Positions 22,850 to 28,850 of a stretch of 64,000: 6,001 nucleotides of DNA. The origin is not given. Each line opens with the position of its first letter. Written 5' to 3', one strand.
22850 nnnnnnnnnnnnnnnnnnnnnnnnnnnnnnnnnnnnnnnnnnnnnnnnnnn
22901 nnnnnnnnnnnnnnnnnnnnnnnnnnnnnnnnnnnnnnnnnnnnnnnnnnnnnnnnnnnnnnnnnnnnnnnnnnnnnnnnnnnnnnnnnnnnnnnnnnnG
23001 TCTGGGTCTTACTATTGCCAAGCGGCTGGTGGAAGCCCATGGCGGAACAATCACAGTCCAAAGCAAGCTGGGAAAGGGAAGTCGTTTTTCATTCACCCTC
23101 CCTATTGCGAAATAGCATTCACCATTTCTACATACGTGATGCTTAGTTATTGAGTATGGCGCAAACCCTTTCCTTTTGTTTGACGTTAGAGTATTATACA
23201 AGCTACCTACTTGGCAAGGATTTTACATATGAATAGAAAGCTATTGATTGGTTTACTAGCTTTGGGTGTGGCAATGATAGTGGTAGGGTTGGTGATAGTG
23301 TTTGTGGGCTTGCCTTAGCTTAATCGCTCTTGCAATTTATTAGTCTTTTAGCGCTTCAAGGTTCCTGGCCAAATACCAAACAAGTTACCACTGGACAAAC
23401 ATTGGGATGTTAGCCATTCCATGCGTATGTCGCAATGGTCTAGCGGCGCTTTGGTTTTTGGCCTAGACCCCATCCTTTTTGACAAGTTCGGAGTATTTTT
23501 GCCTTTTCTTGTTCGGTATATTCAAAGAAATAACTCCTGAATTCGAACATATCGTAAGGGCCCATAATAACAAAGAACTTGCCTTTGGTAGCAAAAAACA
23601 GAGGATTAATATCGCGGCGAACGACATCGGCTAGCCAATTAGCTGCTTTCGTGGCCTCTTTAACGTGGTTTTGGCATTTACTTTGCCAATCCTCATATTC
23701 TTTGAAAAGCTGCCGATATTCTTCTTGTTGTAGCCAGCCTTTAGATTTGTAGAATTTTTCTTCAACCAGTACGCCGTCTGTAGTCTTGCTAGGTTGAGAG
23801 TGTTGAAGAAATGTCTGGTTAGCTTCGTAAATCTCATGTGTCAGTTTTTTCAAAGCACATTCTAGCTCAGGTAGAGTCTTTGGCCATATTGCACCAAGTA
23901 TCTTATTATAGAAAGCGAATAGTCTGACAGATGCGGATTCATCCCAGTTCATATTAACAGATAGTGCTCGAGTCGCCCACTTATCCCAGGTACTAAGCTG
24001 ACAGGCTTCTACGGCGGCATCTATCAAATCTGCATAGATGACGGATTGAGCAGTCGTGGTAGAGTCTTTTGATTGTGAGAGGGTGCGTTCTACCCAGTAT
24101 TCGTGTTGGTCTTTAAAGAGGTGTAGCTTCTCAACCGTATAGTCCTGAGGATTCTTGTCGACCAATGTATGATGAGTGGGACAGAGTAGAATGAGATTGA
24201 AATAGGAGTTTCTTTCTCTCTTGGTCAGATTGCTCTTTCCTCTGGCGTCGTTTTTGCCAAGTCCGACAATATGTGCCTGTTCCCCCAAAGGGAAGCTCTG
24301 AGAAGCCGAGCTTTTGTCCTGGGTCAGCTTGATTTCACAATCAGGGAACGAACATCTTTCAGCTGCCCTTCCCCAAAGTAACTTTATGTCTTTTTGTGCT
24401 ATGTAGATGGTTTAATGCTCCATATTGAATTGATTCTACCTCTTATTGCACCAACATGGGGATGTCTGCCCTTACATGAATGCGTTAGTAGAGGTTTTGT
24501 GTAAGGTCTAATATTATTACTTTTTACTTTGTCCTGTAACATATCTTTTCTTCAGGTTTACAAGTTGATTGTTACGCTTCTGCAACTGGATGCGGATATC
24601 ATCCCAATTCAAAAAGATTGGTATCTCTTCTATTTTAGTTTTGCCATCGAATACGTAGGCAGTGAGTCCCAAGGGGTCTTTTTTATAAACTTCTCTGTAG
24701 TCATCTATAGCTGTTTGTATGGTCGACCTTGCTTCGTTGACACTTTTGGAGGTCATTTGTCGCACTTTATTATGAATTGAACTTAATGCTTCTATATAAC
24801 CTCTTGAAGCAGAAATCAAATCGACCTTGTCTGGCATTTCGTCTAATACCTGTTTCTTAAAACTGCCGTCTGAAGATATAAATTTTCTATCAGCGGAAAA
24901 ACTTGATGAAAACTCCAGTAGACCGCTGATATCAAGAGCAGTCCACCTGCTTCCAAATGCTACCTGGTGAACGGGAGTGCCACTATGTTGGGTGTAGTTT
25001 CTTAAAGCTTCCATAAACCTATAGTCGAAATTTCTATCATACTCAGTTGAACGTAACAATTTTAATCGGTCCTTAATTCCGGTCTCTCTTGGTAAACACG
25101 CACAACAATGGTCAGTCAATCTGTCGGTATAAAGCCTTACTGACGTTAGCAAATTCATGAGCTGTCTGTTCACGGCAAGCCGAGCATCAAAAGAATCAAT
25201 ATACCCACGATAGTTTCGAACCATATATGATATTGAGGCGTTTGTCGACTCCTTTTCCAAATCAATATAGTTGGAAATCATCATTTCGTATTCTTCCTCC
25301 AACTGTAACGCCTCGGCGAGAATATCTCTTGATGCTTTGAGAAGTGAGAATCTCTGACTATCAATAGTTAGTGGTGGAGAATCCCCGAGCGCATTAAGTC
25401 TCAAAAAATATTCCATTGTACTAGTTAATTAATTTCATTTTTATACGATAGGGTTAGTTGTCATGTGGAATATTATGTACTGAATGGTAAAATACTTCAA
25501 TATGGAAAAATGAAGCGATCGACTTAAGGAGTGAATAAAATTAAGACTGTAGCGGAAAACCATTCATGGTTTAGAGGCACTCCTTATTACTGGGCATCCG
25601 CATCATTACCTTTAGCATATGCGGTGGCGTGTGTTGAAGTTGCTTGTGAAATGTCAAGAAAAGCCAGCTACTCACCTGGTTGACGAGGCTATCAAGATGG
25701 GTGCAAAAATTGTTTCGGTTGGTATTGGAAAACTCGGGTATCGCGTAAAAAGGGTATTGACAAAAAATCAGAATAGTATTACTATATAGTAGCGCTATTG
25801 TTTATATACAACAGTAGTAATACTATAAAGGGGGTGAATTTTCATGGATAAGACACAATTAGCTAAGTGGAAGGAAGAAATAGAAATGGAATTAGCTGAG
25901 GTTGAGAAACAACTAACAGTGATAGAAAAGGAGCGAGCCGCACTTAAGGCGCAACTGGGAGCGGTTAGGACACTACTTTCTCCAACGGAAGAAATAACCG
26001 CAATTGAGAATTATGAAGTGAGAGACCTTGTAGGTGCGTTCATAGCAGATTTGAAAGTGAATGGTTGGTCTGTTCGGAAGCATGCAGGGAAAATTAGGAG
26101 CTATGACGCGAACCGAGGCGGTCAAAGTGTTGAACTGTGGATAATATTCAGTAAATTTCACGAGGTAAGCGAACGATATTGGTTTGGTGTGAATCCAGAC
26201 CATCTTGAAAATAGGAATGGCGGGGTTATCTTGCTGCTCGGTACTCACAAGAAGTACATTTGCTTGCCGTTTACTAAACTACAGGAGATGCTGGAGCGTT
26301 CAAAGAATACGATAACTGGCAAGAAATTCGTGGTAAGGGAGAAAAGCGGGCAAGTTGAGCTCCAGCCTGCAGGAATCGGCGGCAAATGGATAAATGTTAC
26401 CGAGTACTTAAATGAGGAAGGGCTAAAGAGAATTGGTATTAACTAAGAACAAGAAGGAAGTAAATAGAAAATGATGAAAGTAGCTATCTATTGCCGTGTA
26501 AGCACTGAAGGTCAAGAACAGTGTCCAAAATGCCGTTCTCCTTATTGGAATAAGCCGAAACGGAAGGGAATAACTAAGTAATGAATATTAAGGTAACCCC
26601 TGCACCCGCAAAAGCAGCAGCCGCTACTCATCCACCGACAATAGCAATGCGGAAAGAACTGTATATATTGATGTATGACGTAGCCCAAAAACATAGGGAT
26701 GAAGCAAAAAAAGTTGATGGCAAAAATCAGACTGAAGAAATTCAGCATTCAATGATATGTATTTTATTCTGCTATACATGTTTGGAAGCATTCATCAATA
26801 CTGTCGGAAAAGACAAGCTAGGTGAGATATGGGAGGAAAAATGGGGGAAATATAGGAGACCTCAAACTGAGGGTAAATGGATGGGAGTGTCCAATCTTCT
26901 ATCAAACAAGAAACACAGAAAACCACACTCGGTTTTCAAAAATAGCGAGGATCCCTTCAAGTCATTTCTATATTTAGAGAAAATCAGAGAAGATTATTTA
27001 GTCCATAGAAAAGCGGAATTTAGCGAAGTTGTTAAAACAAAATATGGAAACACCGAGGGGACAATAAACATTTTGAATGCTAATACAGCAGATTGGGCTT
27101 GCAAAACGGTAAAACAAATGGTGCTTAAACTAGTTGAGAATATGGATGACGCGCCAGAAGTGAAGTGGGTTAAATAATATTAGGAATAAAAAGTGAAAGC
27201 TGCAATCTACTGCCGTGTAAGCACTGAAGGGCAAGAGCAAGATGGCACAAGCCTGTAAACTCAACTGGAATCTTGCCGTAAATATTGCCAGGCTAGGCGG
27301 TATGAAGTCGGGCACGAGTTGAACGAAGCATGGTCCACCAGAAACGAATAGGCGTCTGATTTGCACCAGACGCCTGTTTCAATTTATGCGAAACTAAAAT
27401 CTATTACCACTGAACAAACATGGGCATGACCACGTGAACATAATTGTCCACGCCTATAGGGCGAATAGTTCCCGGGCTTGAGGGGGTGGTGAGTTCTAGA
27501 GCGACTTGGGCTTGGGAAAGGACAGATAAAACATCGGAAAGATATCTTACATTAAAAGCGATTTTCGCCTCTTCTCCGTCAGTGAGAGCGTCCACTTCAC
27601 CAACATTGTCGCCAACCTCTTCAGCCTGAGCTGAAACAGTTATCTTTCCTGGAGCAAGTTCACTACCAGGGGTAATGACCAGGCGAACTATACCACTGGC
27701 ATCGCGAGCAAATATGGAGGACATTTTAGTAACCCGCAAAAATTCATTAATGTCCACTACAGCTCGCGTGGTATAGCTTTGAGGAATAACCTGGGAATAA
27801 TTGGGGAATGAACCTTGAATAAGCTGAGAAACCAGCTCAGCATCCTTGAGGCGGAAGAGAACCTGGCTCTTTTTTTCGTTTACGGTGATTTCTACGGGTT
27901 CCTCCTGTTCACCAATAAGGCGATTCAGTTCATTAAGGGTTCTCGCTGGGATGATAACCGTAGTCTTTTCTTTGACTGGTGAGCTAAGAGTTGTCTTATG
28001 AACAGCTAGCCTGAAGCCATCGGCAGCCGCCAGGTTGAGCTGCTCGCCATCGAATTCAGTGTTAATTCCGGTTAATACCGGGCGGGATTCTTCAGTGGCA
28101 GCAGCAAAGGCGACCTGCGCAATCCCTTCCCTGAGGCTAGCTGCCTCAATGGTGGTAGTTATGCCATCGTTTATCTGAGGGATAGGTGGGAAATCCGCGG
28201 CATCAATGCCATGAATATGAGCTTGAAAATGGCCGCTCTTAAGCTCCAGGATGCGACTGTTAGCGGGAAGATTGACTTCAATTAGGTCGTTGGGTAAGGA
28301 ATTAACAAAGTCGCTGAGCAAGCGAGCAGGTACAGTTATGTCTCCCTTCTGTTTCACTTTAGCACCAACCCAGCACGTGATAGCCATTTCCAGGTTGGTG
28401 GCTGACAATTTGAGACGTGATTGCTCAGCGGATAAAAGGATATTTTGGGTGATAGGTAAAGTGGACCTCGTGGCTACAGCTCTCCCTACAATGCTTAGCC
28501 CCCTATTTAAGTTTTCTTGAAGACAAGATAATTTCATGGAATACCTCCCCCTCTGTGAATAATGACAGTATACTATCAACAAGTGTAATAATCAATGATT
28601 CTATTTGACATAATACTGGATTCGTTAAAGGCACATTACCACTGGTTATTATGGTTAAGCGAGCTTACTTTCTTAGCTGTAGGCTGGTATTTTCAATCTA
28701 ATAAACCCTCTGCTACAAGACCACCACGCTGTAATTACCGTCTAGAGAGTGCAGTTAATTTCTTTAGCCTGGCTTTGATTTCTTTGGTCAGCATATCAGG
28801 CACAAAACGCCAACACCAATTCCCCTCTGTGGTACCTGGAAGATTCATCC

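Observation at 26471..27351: Two decayed large-serine-recombinase relics flanking an orphan gene, both retaining the catalytic N-terminus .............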

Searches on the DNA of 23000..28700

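Call 58: search_rna_families(source=window, start=23000, end=28700, threshold=evalue, max_evalue=0.1)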
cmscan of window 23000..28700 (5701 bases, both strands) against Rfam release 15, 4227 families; matches with E-value up to 0.1: 0.
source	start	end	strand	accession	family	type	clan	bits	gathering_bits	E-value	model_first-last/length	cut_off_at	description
